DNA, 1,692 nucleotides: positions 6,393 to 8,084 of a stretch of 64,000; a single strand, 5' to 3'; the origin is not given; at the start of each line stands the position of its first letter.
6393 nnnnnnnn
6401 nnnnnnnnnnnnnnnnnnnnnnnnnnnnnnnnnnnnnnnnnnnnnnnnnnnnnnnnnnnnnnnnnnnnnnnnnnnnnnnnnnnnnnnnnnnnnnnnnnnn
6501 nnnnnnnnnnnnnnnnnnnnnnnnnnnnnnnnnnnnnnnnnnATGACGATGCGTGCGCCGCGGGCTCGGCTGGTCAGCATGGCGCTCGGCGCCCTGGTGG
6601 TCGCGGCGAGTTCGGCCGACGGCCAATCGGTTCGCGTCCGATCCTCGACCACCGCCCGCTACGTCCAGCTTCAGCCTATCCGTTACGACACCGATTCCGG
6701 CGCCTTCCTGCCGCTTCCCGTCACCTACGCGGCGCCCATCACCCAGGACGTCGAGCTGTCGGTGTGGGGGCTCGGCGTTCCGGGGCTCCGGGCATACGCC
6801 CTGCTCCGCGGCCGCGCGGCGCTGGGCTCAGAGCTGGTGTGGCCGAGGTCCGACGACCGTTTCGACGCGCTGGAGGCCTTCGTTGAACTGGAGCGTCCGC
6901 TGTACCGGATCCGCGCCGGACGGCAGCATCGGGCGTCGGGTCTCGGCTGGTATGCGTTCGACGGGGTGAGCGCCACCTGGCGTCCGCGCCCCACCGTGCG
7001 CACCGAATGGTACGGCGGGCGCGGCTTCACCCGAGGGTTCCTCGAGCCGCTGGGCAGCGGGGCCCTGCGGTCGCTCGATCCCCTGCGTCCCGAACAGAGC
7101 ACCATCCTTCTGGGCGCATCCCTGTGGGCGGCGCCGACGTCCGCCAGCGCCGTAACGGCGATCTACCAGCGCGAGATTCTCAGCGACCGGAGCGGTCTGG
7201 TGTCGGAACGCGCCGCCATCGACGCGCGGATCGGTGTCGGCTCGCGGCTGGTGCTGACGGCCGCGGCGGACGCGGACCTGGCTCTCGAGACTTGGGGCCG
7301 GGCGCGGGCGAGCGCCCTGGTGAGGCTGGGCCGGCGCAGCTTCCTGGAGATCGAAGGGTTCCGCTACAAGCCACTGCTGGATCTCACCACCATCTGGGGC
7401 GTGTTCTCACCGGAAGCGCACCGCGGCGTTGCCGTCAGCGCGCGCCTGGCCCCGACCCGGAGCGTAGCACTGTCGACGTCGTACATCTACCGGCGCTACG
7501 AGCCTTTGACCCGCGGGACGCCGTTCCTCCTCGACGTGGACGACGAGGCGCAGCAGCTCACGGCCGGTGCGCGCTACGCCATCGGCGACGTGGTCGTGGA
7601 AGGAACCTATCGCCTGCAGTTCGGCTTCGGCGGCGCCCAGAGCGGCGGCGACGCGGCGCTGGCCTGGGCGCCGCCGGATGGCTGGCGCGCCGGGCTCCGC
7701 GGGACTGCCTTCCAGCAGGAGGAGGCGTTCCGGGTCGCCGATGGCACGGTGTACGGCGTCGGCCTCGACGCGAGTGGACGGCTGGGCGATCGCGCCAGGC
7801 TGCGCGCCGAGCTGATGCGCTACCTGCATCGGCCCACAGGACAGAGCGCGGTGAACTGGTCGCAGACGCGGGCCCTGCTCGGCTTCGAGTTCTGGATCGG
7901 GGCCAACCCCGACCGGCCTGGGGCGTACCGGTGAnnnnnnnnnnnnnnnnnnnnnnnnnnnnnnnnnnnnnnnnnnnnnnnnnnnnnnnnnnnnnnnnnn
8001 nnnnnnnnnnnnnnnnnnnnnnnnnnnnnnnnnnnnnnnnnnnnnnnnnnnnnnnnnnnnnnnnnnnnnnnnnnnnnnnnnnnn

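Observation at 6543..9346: Candidate porin-cytochrome conduit: a haem-free beta-barrel gene sandwiched between a 17-20-haem and a 16-haem cytochrome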

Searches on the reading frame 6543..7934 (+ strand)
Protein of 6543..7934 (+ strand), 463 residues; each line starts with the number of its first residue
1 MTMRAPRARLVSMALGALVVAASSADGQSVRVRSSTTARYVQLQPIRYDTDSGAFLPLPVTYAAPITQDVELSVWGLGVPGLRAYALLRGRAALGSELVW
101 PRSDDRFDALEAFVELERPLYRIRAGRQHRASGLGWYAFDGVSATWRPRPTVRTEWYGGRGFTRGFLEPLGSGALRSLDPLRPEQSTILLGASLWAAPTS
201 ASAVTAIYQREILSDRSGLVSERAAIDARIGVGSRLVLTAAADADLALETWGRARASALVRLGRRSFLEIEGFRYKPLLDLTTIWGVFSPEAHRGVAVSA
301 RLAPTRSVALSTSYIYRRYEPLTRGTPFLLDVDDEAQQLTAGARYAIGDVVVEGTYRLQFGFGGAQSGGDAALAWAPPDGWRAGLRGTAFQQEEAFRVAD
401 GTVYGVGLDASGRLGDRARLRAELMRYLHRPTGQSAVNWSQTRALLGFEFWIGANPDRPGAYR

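Call 8: search_protein_families(library=pfam, proteins=[window:6543-7934:+], max_evalue=0.01)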
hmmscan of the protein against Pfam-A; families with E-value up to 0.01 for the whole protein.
window:6543-7934:+ (463 aa): 0 families

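Call 9: search_protein_families(library=ncbifam, proteins=[window:6543-7934:+], max_evalue=0.1)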
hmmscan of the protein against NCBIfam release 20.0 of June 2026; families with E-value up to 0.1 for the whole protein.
window:6543-7934:+ (463 aa): 0 families

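Call 10: find_homologous_proteins(query=window:6543-7934:+)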
Query window:6543-7934:+ (463 aa): 175 proteins with E <= 0.001 among 8000 candidates; the best 120 are listed.
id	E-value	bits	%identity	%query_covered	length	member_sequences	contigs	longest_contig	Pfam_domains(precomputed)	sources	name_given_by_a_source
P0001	1.5e-289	979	97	100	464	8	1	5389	-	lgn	-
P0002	7.1e-199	680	69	96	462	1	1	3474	-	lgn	-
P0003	1.6e-192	659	66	98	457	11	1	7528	-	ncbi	-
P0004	3.1e-190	651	66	99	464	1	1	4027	-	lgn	-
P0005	7.2e-189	647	70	91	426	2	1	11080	-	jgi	jgi:hypothetical protein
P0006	1.7e-188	645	68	93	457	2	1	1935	-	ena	-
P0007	6.6e-187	640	67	94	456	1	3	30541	-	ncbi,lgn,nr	ncbi:MAG: hypothetical protein HYR48_03405 [Gemmatimonadetes bacterium]|nr:hypothetical protein [Gem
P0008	9.5e-187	640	65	96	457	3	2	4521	-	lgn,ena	-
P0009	8.6e-186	637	67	94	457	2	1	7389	-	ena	-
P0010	2.7e-184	632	67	94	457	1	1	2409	-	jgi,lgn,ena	-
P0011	3.1e-184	631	67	94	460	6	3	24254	-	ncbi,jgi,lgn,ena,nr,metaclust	ncbi:MAG: hypothetical protein A2085_00990 [Gemmatimonadetes bacterium GWC2_71_10]|nr:MAG: hypotheti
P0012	3.3e-184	631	65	97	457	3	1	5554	-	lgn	-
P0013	6.5e-182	624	65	94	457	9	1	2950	-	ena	-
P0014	5.1e-181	621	65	94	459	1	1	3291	-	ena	-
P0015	1.5e-180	619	63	95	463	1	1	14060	-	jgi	jgi:hypothetical protein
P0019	2.0e-170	586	61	94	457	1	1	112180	-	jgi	jgi:hypothetical protein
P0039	2.9e-157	542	57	97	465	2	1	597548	-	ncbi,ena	-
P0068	1.5e-150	520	54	99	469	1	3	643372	-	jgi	jgi:hypothetical protein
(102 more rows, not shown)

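Call 14: find_encoding_contigs(protein=P0039, flank=10000, max_places=2)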
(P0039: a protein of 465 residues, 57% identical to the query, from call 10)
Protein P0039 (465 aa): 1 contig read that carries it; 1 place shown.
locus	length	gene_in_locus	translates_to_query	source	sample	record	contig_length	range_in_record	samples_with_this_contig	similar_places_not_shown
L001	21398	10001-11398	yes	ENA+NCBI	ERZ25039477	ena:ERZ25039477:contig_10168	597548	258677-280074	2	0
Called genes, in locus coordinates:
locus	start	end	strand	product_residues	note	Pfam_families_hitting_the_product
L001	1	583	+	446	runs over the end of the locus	PF00072:Response_reg, PF00158:Sigma54_activat, PF13191:AAA_16 (weak), PF14532:Sigma54_activ_2, PF25601:AAA_lid_14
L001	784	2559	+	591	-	PF01103:Omp85 (weak)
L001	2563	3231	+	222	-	-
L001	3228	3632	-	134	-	PF13798:PCYCGC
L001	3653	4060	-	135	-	PF02261:Asp_decarbox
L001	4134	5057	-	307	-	PF00069:Pkinase, PF01636:APH (faint), PF07714:PK_Tyr_Ser-Thr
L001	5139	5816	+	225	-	PF00117:GATase, PF07722:Peptidase_C26 (weak)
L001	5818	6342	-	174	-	PF07813:LTXXQ (weak)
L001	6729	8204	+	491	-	PF14522:Cytochrome_C7 (faint), PF14537:Cytochrom_c3_2 (faint), PF13435:Cytochrome_C554 (weak), PF09699:Paired_CXXCH_1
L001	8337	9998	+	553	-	PF02085:Cytochrom_CIII (faint), PF14522:Cytochrome_C7 (faint), PF14537:Cytochrom_c3_2 (faint)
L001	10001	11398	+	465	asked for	-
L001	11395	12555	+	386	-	PF14522:Cytochrome_C7 (faint)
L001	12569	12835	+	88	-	PF09699:Paired_CXXCH_1 (faint)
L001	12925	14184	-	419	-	PF00033:Cytochrome_B, PF13631:Cytochrom_B_N_2, PF00032:Cytochrom_B_C (weak)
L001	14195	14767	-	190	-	PF00355:Rieske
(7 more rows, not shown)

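Call 18: predict_structure(alignment_id=A1)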
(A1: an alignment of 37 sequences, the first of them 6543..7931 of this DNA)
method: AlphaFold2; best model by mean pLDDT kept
length: 463 residues; sequences in the alignment: 37
mean_pLDDT: 80.6   pTM: 0.73
mean pLDDT of the five models: 80.6, 78.6, 78.3, 77.7, 77.4
residues with pLDDT >= 90: 208; 70-90: 134; 50-70: 77; < 50: 44
segments of 3 or more residues with pLDDT < 50: 1-4, 21-26, 167-172, 280-289, 324-327, 395-397, 456-463
pLDDT, mean of each block of 10 residues (from residue 1): 51 64 57 91 82 82 87 84 88 69 56 92 91 71 95 95 58 50 75 95 95 83 94 95 89 95 95 79 37 91 96 93 53 83 96 95 85 92 95 56 92 90 93 68 94 57 27
secondary structure, 60 per line:
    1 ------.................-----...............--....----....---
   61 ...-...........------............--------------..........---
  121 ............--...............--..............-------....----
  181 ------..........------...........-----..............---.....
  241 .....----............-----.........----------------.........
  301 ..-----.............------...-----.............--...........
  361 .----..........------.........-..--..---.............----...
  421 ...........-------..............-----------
elements in order: H7-23 E29-43 E46-49 E54-57 E61-63 E65-75 E82-93 E108-117 E121-132 E135-149 E152-165 H173-176 E187-196 E203-213 E219-232 E236-245 E250-261 E267-275 E292-302 E308-320 E335-347 E350-361 E366-375 E382-390 E401-413 E418-431 E439-452
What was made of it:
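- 6543..7934 (+): The finding: a 463-aa haem-free protein with a Sec signal peptide and a predicted 22-strand outer-membrane beta-barrel, of a new Gemmatimonadota family. AF2 pLDDT 80.6, pTM 0.73 (call 18).
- AF2 gives a signal helix plus 22 long strands at pLDDT 80.6 (call 18). It is barrel only (call 18).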

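Call 22: fold_search(model_id=the predicted structure, library=pdb)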
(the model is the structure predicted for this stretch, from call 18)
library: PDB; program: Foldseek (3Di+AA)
matches with E <= 10: 972; with E <= 0.001: 344
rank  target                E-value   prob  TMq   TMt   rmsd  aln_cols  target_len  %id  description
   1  5ldt_A                4.1e-08  1.00  0.36  0.40  11.7       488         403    8  Crystal Structures of MOMP from Campylobacter jejuni (released 2016-10-26)
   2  5ldv                  4.3e-08  1.00  0.35  0.39  12.9       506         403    9  Crystal Structures of MOMP from Campylobacter jejuni (released 2016-10-26)
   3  3t24_A                5.2e-08  1.00  0.35  0.41  11.8       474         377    9  Crystal structure of Pseudomonas aeruginosa OpdQ (released 2012-02-08)
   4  3t24_C                6.2e-08  1.00  0.35  0.41  12.7       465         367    9  Crystal structure of Pseudomonas aeruginosa OpdQ (released 2012-02-08)
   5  3t24_B                6.8e-08  1.00  0.34  0.40  11.6       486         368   10  Crystal structure of Pseudomonas aeruginosa OpdQ (released 2012-02-08)
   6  3rfz_B                1.1e-07  1.00  0.45  0.29  11.3       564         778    8  Crystal structure of the FimD usher bound to its cognate FimC:FimH substrate (released 2011-06-01)
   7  5fp2_A                1.4e-07  1.00  0.55  0.51   6.8       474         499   12  Crystal structure of the siderophore receptor PirA from Pseudomonas aeruginosa (released 2015-12-09)
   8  9fw9_D                1.4e-07  1.00  0.46  0.33  15.4       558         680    8  Cryo-EM structure of the type 1 pilus assembly platform as part of the FimA-bound chaperone-usher pilus complex (FimDH (released 2025-06-04)
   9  2y0h                  1.5e-07  1.00  0.34  0.41  11.3       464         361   11  Crystal Structure of Pseudomonas Aeruginosa OpdL (released 2011-12-21)
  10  9fy9_D                1.7e-07  1.00  0.45  0.33  15.8       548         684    9  Cryo-EM structure of the type 1 chaperone-usher pilus FimD-tip complex (FimDHGFC) - Conformer 1 (released 2025-06-04)
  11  5fp2_B                1.8e-07  1.00  0.53  0.47   7.8       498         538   12  Crystal structure of the siderophore receptor PirA from Pseudomonas aeruginosa (released 2015-12-09)
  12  9nn6_A                2.4e-07  1.00  0.52  0.40   9.1       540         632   12  E. coli Cir in Complex with the RBD of Microcin V (released 2025-09-24)
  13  5dl6                  2.4e-07  1.00  0.41  0.46  12.0       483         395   12  Crystal structure of Acinetobacter baumannii OccAB2 (released 2016-02-03)
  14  5dl8_A                3.2e-07  1.00  0.37  0.42  10.8       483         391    7  Crystal structure of Acinetobacter baumannii OccAB4 (released 2016-02-03)
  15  5dl7                  3.2e-07  1.00  0.37  0.41  12.1       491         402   10  Crystal structure of Acinetobacter baumannii OccAB3 (released 2016-02-03)
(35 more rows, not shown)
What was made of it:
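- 6543..7934 (+): The 50 best of 344 significant Foldseek PDB hits are all OM barrels (call 22).
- On MtrB/PioB/MtoB barrel family (PF11854, TIGR03509): TM-score to MtrB 6r2q_B is 0.42, against 0.52-0.55 to 22-strand receptors (call 22).
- On Porin-cytochrome complex (functional class): Barrel prediction (calls 18, 22).
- Closest known: MtrCAB of Shewanella. Same: MtrB is among the structural hits (call 22).
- The best TM-scores (0.52-0.55) are to 22-strand TonB-dependent receptor barrels, and MtrB (6r2q_B) is also hit (call 22). Fold hits include diffusion channels: MOMP, OccD/OccK, chitoporin and AlgE (call 22). 24-strand FimD usher barrels are among the top fold hits, TMq 0.45 (call 22).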

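Call 24: search_protein_families(library=pfam, proteins=[window:6543-7931:+], max_evalue=10)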
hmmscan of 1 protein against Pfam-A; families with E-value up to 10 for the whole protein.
window:6543-7931:+ (463 aa): 0 families

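Call 26: find_related_loci(query=A1, collection=genome_contigs, flank=10000)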
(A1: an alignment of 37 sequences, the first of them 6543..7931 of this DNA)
Query A1 (463 aa) in genome_contigs; peptide patterns used: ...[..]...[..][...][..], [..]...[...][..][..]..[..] (x = any residue, [..] = any of these).
49 stretches matched a pattern; 30 encode a relative of the query (tblastn E <= 1e-3); 30 distinct loci.
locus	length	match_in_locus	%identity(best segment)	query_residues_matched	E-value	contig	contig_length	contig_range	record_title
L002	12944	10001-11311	67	28-463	0e+0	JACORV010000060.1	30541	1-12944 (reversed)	MAG: Gemmatimonadetes bacterium isolate NC_groundwater_1_Ag_B-0.1um_70_44 B2_S2_coassemblyk141_1271891, whole genome sho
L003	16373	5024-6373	65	15-463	0e+0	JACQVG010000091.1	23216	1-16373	MAG: Gemmatimonadetes bacterium isolate NC_groundwater_1457_Ag_S-0.65um_71_46 S_p65_S5_coassembly_k141_2134942, whole ge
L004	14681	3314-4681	63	9-463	0e+0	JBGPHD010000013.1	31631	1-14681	MAG: Gemmatimonadota bacterium isolate OBJ_0618_7090110_367 k141_10744511_length_31631_cov_20.5970, whole genome shotgun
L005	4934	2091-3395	59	28-463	6e-163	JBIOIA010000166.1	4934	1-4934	MAG: Gemmatimonadales bacterium isolate GcC11-17 k141_1865756_length_4934_cov_111.9280, whole genome shotgun sequence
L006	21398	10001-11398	56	1-462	3e-159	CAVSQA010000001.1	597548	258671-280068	MAG: uncultured Gemmatimonadales bacterium isolate MFD01299.bin.2.175 genome assembly, contig: contig_10168, whole genom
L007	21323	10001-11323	56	28-463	5e-158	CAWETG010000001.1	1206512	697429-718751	MAG: uncultured Gemmatimonadales bacterium isolate MFD01476.bin.1.191 genome assembly, contig: contig_10655, whole genom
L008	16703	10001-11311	57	28-463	3e-157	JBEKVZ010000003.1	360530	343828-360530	MAG: Gemmatimonadales bacterium isolate SPRUCE 616 SPRUCE_616_3, whole genome shotgun sequence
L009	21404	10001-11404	55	1-463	9e-155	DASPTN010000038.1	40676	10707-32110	MAG TPA_asm: Gemmatimonadales bacterium isolate SMAG_U12278 k141_443492, whole genome shotgun sequence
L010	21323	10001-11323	56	28-463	1e-154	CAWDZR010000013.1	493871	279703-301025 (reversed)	MAG: uncultured Gemmatimonadales bacterium isolate MFD01299.bin.1.239 genome assembly, contig: contig_16881, whole genom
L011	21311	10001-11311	56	28-460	1e-150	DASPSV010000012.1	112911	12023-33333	MAG TPA_asm: Gemmatimonadales bacterium isolate SMAG_U12260 k141_2022035, whole genome shotgun sequence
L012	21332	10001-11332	56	23-463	4e-144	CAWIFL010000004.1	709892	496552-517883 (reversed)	MAG: uncultured Gemmatimonadales bacterium isolate MFD03726.bin.1.195 genome assembly, contig: contig_32601, whole genom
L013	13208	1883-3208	52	28-463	5e-141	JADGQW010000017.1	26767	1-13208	MAG: Gemmatimonadales bacterium isolate Chersky.24_23 contig-100_262, whole genome shotgun sequence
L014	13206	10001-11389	53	1-458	2e-140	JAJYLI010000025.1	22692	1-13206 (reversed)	MAG: bacterium isolate DBS2-1.bin69 NODE_3963_length_22692_cov_8.489209, whole genome shotgun sequence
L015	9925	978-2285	53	28-463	2e-137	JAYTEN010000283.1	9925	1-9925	MAG: Gemmatimonadota bacterium isolate GFS_2050 GFS_2050_282, whole genome shotgun sequence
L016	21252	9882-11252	49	4-463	3e-131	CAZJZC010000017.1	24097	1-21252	MAG TPA_asm: uncultured Gemmatimonadales bacterium isolate SRP287453_co1_262 genome assembly, contig: NODE_3617_length_2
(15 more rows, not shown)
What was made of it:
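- The source habitats are groundwater, peat, permafrost and sediment (call 26).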

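Call 69: find_encoding_contigs(protein=P0068, flank=10000, max_places=1)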
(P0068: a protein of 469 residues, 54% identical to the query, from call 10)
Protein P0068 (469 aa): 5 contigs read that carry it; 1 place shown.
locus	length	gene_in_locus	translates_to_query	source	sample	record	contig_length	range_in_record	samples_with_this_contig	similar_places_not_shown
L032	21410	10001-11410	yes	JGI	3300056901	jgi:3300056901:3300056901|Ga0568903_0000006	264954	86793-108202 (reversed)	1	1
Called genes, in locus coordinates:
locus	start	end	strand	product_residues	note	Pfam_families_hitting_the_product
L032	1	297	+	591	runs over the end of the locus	PF01103:Omp85 (faint)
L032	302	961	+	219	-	-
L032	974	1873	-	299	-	PF23023:Anti-Pycsar_Apyc1, PF00753:Lactamase_B, PF12706:Lactamase_B_2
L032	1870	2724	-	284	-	PF03109:ABC1 (faint), PF00069:Pkinase, PF07714:PK_Tyr_Ser-Thr, PF01636:APH (faint)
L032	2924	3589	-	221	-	-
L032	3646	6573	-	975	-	PF00069:Pkinase, PF07714:PK_Tyr_Ser-Thr, PF13414:TPR_11 (faint), PF13431:TPR_17 (faint)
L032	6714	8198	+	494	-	PF14522:Cytochrome_C7 (faint), PF13435:Cytochrome_C554 (weak), PF14537:Cytochrom_c3_2 (faint), PF09699:Paired_CXXCH_1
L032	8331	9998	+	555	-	PF14522:Cytochrome_C7 (faint), PF02085:Cytochrom_CIII (faint)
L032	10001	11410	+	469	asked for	-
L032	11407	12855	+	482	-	PF09699:Paired_CXXCH_1 (faint), PF14522:Cytochrome_C7 (faint)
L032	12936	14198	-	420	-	PF00033:Cytochrome_B, PF13631:Cytochrom_B_N_2, PF00032:Cytochrom_B_C (weak)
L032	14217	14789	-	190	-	PF00355:Rieske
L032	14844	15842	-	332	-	PF03351:DOMON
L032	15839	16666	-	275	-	PF14537:Cytochrom_c3_2 (faint), PF22113:Mtrc-MtrF_II-IV_dom (faint), PF14522:Cytochrome_C7 (weak)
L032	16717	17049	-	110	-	PF00034:Cytochrom_C, PF13442:Cytochrome_CBB3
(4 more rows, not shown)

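Call 70: find_encoding_contigs(protein=P0019, flank=10000, max_places=1)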
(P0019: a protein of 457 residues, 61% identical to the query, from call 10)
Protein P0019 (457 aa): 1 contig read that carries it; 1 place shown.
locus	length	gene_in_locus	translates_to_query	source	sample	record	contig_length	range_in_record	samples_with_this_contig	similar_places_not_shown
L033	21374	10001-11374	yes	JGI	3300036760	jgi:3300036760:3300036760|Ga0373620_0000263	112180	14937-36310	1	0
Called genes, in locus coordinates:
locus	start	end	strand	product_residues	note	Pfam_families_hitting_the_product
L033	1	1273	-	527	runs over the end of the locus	PF00501:AMP-binding, PF13193:AMP-binding_C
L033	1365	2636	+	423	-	PF00512:HisKA, PF02518:HATPase_c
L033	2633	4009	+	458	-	PF00072:Response_reg, PF00158:Sigma54_activat, PF13191:AAA_16 (faint), PF14532:Sigma54_activ_2, PF07728:AAA_5 (weak), PF25601:AAA_lid_14, PF02954:HTH_8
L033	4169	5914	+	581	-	-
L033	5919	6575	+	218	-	-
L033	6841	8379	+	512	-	PF02085:Cytochrom_CIII (faint), PF14522:Cytochrome_C7 (faint), PF14537:Cytochrom_c3_2 (faint), PF13435:Cytochrome_C554 (weak), PF09699:Paired_CXXCH_1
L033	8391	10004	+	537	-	PF03264:Cytochrom_NNT (weak), PF02085:Cytochrom_CIII (faint), PF14522:Cytochrome_C7 (faint), PF14537:Cytochrom_c3_2 (faint)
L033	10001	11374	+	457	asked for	-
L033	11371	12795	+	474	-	PF14537:Cytochrom_c3_2 (faint), PF09699:Paired_CXXCH_1 (faint), PF22113:Mtrc-MtrF_II-IV_dom (faint), PF14522:Cytochrome_C7 (weak)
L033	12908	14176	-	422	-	PF00033:Cytochrome_B, PF13631:Cytochrom_B_N_2, PF00032:Cytochrom_B_C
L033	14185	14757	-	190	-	PF00355:Rieske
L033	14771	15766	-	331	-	PF03351:DOMON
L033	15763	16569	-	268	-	PF13435:Cytochrome_C554 (faint), PF14522:Cytochrome_C7 (faint), PF22113:Mtrc-MtrF_II-IV_dom (faint)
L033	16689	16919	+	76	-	-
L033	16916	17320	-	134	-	-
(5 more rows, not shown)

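Call 78: find_encoding_contigs(protein=P0001, flank=6000, max_places=2)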
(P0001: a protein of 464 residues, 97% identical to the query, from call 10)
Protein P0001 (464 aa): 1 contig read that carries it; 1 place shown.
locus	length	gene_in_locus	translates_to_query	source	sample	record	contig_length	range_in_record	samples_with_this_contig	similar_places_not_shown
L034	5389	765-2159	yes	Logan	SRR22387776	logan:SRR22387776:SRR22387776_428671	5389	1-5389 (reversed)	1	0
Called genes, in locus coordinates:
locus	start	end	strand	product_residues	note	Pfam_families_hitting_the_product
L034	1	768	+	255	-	?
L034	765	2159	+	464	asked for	-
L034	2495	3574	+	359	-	PF09699:Paired_CXXCH_1 (faint), PF14522:Cytochrome_C7 (faint)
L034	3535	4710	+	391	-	PF00989:PAS, PF08448:PAS_4, PF13426:PAS_9, PF08447:PAS_3 (faint), PF00512:HisKA (weak), PF02518:HATPase_c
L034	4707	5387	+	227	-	?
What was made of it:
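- Tried and rejected: The 97%-identical contig L034 is too short to show what lies upstream (call 78).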

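Call 80: search_protein_families(library=pfam, alignment_id=A1, max_evalue=1)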
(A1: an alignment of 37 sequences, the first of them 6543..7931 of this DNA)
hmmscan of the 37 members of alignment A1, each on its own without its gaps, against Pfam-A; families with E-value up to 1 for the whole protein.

A. member 1, window:6543-7931:+ (463 aa): 0 families

B. families by the number of members that match (of 37 scanned): 7 families
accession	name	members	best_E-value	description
PF13609.12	Porin_4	2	0.00041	Gram-negative porin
PF19809.4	DUF6292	2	0.014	Family of unknown function (DUF6292)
PF13505.12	OMP_b-brl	2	0.018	Outer membrane protein beta-barrel domain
PF13729.12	TraF_2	1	0.032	F plasmid transfer operon, TraF, protein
PF11804.13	DUF3325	1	0.057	Protein of unknown function (DUF3325)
PF17785.7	PUA_3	1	0.2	PUA-like domain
PF07881.17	Fucose_iso_N1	1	0.26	L-fucose isomerase, first N-terminal domain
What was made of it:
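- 6543..7934 (+): No Pfam or NCBIfam family (calls 8, 9, 24, 80).
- On MtrB/PioB/MtoB barrel family (PF11854, TIGR03509): None of the 37 family members hits MtrB_PioB at E<=1 (call 80).
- Two of 37 family members weakly hit Pfam Porin_4, best E=4e-4 (call 80).
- Tried and rejected: Scanning all 37 family members gave only weak Porin_4 and OMP_b-brl hits in 2 members each (call 80).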
